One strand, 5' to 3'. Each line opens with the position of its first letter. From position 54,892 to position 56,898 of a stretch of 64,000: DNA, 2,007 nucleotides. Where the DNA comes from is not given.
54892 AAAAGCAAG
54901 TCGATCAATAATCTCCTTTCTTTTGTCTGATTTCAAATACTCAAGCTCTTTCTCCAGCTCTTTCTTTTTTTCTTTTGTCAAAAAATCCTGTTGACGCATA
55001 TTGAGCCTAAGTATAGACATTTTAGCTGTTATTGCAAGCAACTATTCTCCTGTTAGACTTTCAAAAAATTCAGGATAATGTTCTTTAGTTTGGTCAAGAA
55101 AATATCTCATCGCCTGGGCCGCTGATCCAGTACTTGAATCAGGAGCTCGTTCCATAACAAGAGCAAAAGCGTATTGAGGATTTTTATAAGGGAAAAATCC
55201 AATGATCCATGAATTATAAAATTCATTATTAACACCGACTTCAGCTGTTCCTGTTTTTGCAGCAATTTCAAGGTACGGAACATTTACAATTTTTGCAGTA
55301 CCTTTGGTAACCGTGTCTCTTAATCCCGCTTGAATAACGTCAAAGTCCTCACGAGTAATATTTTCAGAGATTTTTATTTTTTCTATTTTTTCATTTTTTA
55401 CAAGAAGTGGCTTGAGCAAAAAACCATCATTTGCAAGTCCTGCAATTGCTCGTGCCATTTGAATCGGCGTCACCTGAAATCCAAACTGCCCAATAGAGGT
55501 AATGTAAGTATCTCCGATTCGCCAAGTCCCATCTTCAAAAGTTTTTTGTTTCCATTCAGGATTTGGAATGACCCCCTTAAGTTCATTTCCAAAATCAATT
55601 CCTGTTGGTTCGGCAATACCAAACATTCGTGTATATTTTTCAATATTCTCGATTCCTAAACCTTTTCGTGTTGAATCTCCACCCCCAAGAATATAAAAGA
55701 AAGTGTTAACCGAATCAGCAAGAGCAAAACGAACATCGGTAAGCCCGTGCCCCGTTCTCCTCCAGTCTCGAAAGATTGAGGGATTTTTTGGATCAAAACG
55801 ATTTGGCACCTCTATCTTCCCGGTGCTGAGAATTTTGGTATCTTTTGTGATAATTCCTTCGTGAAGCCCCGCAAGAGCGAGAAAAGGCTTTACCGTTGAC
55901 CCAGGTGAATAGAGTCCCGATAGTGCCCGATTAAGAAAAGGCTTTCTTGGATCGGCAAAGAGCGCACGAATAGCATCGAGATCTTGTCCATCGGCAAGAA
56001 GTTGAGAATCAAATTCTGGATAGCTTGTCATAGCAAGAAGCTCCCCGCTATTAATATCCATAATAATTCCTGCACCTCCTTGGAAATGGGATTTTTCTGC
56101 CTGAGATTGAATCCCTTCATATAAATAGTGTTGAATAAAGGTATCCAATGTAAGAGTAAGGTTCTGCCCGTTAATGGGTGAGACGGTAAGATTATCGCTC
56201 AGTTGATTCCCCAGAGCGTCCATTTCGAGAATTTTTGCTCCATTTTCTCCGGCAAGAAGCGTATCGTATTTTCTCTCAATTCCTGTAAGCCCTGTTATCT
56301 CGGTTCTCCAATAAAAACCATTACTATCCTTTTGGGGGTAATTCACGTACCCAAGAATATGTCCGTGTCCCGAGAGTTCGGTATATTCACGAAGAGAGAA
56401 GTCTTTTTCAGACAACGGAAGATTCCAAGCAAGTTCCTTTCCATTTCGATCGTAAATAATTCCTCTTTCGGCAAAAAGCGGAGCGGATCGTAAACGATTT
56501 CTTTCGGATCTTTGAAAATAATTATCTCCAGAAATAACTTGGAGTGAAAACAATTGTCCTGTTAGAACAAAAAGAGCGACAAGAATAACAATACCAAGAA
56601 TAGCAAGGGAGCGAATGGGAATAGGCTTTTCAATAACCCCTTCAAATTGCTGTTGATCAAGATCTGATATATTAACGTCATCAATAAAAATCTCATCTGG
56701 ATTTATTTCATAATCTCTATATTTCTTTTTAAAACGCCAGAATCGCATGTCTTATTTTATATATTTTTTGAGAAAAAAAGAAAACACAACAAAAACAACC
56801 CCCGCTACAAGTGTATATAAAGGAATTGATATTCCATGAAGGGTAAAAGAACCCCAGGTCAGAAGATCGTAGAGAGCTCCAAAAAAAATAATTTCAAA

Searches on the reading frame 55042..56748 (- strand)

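Call 56: search_protein_families(library=pfam, proteins=[window:55042-56748:-], max_evalue=0.00001)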
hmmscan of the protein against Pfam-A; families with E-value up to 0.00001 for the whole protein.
window:55042-56748:- (568 aa): 2 families
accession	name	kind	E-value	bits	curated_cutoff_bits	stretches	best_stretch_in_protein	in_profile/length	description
PF00905.27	Transpeptidase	-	2.3e-52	178.5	22.1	1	226-546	2-292/299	Penicillin binding protein transpeptidase domain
PF03717.20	PBP_dimer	-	9.4e-13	49.4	24.4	1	119-184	107-177/180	Penicillin-binding Protein dimerisation domain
